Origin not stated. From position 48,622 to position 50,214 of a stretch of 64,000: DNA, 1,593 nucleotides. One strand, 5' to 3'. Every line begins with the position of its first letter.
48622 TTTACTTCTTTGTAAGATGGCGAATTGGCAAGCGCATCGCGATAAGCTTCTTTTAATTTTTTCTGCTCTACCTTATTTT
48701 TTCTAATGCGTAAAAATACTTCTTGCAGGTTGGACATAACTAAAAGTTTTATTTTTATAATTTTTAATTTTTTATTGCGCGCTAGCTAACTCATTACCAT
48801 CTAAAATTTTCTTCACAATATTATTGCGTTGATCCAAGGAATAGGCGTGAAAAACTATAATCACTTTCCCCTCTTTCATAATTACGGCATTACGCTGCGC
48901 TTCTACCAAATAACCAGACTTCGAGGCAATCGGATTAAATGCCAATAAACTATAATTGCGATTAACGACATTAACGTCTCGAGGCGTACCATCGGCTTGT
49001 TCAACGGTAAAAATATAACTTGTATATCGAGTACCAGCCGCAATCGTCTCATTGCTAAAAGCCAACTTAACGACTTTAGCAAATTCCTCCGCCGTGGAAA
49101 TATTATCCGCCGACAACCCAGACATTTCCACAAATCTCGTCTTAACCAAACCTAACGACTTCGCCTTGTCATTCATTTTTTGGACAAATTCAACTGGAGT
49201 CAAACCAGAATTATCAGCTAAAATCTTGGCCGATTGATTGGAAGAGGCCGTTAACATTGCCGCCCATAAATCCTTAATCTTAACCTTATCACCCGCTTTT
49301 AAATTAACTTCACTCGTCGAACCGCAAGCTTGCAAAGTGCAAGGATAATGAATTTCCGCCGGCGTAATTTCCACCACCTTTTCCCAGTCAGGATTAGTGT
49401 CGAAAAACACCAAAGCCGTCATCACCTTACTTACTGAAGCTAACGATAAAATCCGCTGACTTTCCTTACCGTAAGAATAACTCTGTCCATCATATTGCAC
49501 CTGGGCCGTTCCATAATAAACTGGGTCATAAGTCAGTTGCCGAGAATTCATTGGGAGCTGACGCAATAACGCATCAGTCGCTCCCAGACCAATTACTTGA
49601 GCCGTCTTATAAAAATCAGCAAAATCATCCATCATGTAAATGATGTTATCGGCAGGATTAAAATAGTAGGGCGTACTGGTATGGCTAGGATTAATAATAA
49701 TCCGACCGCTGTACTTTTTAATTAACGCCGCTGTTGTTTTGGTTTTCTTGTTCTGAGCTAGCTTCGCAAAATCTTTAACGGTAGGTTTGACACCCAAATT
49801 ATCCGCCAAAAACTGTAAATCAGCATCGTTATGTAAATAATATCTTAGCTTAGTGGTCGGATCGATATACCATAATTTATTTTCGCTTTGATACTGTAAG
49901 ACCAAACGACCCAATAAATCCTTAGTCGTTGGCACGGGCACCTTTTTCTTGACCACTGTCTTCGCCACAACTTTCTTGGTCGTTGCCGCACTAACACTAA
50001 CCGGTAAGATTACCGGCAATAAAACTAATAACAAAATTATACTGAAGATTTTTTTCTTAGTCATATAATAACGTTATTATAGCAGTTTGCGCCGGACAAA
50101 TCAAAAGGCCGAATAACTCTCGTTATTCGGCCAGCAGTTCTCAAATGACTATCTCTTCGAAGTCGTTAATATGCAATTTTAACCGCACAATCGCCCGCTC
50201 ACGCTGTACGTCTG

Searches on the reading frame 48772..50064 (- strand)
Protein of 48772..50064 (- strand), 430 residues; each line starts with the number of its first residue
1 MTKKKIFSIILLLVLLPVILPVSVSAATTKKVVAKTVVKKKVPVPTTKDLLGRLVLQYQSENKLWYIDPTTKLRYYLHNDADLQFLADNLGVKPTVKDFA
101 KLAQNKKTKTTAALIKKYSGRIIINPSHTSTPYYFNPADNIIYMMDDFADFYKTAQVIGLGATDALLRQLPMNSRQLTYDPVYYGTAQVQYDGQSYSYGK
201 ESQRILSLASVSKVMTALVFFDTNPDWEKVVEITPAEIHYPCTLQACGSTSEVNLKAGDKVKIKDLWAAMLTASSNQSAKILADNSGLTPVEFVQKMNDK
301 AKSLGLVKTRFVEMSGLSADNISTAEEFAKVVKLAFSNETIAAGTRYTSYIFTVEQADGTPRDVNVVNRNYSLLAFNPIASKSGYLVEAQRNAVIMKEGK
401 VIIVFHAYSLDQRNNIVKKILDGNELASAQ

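Call 52: search_protein_families(library=pfam, proteins=[window:48772-50064:-], max_evalue=0.00001)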
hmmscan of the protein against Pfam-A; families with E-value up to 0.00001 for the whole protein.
window:48772-50064:- (430 aa): 2 families
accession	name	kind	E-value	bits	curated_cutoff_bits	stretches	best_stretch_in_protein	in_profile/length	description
PF00768.25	Peptidase_S11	-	8.8e-23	81.4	27.6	1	198-394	27-220/239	D-alanyl-D-alanine carboxypeptidase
PF13354.11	Beta-lactamase2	-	4.8e-07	29.8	22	1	198-333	13-144/214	Beta-lactamase enzyme family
